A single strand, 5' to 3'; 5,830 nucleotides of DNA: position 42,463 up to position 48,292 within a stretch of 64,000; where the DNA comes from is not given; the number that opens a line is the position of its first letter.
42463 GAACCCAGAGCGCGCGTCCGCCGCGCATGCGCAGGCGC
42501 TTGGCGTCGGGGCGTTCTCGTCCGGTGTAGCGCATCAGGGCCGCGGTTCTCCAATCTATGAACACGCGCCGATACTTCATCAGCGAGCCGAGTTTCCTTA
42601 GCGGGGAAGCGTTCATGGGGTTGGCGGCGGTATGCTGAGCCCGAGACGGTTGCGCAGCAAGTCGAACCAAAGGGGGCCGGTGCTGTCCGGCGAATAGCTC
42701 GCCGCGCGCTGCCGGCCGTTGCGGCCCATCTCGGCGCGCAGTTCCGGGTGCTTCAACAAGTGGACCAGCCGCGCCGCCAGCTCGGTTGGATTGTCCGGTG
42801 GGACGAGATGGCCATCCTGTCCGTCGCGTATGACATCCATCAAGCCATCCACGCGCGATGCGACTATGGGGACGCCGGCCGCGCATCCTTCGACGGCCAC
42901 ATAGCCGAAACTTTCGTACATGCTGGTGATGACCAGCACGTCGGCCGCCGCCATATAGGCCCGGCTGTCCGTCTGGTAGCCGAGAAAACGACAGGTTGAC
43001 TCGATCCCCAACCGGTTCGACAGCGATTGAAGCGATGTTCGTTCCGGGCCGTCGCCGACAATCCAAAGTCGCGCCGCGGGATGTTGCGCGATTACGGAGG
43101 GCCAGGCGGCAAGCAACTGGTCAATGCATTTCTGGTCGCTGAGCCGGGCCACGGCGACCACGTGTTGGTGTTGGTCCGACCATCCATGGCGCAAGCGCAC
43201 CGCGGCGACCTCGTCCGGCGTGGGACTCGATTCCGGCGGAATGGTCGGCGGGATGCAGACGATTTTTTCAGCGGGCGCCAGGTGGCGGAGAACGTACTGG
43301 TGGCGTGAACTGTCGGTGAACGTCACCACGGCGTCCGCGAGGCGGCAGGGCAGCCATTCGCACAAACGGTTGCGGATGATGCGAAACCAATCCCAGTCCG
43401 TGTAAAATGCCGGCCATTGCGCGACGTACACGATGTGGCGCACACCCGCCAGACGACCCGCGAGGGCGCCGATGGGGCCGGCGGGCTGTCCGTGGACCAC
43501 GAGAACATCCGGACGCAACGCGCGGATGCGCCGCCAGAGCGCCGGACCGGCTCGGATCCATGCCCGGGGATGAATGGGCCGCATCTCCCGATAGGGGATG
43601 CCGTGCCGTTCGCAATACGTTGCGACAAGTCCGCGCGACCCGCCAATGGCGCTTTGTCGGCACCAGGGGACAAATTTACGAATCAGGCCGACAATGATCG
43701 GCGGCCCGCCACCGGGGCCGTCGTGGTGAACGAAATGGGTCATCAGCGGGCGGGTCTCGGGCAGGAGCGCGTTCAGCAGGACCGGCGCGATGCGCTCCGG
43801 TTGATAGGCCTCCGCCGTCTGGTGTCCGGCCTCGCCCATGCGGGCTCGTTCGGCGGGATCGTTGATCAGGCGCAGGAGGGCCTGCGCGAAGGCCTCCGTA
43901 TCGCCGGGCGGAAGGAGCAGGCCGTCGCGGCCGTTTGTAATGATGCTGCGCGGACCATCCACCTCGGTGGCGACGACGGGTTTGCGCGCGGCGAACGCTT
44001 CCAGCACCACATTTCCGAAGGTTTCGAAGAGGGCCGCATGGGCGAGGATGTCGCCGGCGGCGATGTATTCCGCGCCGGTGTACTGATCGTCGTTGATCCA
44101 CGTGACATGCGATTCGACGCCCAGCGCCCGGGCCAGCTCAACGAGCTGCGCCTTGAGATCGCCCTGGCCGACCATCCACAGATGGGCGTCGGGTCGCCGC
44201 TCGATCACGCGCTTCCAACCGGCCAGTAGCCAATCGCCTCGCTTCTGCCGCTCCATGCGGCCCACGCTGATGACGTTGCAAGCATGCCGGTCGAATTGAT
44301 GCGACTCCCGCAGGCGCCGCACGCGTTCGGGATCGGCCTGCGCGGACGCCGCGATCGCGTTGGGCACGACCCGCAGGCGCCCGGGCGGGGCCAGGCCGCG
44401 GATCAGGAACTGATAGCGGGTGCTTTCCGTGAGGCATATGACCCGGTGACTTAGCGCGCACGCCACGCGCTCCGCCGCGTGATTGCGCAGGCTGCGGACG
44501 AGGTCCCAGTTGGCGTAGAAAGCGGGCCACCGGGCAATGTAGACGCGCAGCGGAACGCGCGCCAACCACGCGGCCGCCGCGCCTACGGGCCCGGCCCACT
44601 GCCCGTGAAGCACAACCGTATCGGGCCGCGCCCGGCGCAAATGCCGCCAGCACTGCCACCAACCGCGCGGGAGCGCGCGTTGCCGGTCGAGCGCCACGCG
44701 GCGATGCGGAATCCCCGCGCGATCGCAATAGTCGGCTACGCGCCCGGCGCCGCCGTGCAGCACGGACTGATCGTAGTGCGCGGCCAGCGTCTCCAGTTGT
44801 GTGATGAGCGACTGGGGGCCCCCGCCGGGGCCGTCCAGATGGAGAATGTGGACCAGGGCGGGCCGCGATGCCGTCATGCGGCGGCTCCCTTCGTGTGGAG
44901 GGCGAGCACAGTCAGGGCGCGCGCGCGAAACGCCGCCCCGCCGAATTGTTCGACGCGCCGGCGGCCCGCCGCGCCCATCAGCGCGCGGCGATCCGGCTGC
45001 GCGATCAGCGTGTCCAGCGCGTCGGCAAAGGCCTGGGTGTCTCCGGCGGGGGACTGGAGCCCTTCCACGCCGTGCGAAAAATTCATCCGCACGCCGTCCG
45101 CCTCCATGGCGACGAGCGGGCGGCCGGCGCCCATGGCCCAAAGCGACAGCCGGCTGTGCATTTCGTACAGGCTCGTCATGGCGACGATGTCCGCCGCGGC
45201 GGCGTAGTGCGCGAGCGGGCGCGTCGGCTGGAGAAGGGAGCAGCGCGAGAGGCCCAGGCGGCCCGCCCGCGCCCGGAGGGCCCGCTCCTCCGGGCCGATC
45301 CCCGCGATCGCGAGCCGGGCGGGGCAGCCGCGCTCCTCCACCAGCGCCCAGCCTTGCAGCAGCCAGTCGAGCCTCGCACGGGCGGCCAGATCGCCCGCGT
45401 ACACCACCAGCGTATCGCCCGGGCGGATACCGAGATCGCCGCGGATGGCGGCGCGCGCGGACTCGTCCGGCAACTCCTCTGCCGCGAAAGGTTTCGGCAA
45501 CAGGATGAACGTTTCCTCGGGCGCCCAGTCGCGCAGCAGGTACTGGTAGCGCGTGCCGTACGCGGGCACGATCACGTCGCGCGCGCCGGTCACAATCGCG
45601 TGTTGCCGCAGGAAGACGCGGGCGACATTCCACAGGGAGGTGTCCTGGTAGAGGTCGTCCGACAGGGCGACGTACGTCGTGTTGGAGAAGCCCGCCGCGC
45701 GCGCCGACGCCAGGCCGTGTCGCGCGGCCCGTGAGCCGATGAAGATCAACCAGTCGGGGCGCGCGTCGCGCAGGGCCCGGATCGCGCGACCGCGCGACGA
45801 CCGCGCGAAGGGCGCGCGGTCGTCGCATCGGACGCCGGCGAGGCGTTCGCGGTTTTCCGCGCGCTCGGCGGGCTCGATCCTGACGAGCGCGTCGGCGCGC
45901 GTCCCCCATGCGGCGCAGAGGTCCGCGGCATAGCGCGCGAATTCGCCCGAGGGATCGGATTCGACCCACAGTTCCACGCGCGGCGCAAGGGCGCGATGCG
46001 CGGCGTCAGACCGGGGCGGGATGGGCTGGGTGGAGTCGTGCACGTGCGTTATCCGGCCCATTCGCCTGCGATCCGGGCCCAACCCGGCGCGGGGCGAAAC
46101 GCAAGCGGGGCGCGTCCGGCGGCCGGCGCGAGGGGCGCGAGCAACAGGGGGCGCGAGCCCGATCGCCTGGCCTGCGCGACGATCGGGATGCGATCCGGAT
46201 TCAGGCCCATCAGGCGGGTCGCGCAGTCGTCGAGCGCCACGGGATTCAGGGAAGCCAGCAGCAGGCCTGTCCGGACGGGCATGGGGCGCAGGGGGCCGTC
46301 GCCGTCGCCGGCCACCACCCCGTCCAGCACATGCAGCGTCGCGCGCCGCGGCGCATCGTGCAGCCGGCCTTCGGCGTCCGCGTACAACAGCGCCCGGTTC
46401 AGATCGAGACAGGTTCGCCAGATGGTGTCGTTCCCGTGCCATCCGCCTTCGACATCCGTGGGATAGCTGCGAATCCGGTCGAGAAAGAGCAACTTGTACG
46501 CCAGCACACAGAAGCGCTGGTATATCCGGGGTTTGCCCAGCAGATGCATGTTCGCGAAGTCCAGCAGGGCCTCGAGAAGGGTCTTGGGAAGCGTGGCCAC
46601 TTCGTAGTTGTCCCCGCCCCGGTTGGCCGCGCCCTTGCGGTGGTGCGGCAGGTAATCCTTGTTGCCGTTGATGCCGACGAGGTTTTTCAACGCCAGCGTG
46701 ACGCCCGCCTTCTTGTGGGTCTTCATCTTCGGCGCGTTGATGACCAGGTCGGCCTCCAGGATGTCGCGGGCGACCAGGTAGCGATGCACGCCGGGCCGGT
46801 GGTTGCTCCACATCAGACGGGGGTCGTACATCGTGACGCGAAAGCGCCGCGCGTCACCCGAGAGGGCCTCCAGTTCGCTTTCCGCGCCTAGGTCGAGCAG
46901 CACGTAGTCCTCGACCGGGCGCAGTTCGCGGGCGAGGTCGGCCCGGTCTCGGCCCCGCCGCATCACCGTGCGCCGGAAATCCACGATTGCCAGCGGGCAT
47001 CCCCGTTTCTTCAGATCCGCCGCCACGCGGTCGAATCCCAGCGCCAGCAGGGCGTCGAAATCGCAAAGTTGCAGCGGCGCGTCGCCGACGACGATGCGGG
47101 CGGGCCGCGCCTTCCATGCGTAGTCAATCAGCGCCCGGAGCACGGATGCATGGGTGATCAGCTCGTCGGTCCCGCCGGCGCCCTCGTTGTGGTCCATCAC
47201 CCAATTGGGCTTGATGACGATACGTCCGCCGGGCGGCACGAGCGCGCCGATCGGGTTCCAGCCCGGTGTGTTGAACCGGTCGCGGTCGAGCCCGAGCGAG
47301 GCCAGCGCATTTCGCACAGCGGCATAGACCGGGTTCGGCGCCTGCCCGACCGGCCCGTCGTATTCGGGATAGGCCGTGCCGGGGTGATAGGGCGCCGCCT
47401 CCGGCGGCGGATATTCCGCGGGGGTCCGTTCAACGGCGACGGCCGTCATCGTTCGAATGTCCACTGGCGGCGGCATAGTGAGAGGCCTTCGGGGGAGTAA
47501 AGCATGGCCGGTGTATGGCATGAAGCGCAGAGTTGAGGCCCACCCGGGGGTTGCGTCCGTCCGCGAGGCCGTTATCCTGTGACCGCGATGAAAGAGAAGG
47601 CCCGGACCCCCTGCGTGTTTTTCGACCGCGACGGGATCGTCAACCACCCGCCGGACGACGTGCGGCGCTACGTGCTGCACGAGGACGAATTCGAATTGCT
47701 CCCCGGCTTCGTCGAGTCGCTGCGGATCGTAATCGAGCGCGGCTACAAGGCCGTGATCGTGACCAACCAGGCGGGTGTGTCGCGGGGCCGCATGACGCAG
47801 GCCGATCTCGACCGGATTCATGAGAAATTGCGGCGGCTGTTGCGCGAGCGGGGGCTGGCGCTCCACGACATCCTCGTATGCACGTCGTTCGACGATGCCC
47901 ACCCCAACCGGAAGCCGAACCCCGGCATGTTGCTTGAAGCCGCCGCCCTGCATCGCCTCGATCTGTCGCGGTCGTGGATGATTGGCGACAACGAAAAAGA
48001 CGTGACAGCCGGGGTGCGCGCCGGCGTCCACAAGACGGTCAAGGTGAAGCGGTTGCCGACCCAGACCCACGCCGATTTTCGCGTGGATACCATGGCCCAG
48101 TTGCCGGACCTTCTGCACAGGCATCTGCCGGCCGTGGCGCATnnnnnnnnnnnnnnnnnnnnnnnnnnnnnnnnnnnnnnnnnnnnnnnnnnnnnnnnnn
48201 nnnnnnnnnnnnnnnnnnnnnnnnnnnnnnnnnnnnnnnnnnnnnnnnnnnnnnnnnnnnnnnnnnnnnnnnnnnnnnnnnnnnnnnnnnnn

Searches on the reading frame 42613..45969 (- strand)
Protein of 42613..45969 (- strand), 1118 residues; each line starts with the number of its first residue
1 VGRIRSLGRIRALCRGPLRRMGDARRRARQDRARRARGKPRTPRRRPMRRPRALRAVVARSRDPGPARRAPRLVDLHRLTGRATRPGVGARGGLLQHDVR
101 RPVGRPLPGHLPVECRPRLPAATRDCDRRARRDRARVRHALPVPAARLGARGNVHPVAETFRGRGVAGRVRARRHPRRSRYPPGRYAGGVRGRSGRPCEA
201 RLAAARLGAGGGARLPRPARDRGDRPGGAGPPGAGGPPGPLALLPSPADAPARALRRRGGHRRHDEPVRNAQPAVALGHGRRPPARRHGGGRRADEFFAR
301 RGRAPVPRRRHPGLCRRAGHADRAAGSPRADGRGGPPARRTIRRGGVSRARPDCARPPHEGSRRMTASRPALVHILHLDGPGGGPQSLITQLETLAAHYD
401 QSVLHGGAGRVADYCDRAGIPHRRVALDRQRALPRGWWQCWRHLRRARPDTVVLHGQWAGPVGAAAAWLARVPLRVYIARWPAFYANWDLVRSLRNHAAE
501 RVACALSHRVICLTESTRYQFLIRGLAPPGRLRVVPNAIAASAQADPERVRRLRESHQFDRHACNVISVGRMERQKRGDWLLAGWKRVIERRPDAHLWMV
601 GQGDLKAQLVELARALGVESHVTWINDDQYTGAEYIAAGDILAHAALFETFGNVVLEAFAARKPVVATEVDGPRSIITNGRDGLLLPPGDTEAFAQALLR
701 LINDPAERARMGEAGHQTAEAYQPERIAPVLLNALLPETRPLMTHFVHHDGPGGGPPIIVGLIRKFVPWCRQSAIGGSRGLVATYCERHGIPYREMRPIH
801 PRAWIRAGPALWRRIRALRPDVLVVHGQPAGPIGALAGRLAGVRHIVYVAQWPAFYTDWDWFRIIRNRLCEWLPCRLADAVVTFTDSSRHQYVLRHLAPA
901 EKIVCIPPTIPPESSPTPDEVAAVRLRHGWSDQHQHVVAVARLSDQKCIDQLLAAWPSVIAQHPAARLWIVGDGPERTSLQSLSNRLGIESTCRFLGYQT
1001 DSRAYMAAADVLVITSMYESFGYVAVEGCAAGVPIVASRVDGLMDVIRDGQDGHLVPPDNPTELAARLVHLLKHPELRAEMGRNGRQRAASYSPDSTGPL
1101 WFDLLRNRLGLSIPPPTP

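Call 13: search_protein_families(library=pfam, proteins=[window:42613-45969:-], max_evalue=0.001)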
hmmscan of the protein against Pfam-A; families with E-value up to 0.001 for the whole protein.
window:42613-45969:- (1118 aa): 6 families
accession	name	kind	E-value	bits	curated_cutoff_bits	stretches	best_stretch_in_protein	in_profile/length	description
PF00534.26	Glycos_transf_1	-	7.4e-72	240.9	26.4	2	929-1088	10-172/172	Glycosyl transferases group 1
PF13692.12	Glyco_trans_1_4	-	6.5e-70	234.4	27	2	936-1073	3-141/142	Glycosyl transferases group 1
PF13439.12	Glyco_transf_4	-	2.7e-17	63.8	28.5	2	795-913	49-169/170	Glycosyltransferase Family 4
PF13579.12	Glyco_trans_4_4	-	9e-17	62.3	29.7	2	393-537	12-157/158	Glycosyl transferase 4-like domain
PF20706.3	GT4-conflict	-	3.4e-15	56.4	26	1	898-1050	169-323/385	Family 4 Glycosyltransferase in conflict systems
PF13524.12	Glyco_trans_1_2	-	7.6e-13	49.1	25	1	1025-1090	67-130/144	Glycosyl transferase-like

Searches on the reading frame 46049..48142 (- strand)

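Call 13: search_protein_families(library=pfam, proteins=[window:46049-48142:-], max_evalue=0.001)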
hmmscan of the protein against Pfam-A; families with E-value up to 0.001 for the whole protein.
window:46049-48142:- (697 aa): 1 family
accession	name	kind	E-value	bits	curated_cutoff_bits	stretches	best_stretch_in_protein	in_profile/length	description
PF04015.17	DUF362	-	3.1e-27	96.4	24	1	452-642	87-199/200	Domain of unknown function (DUF362)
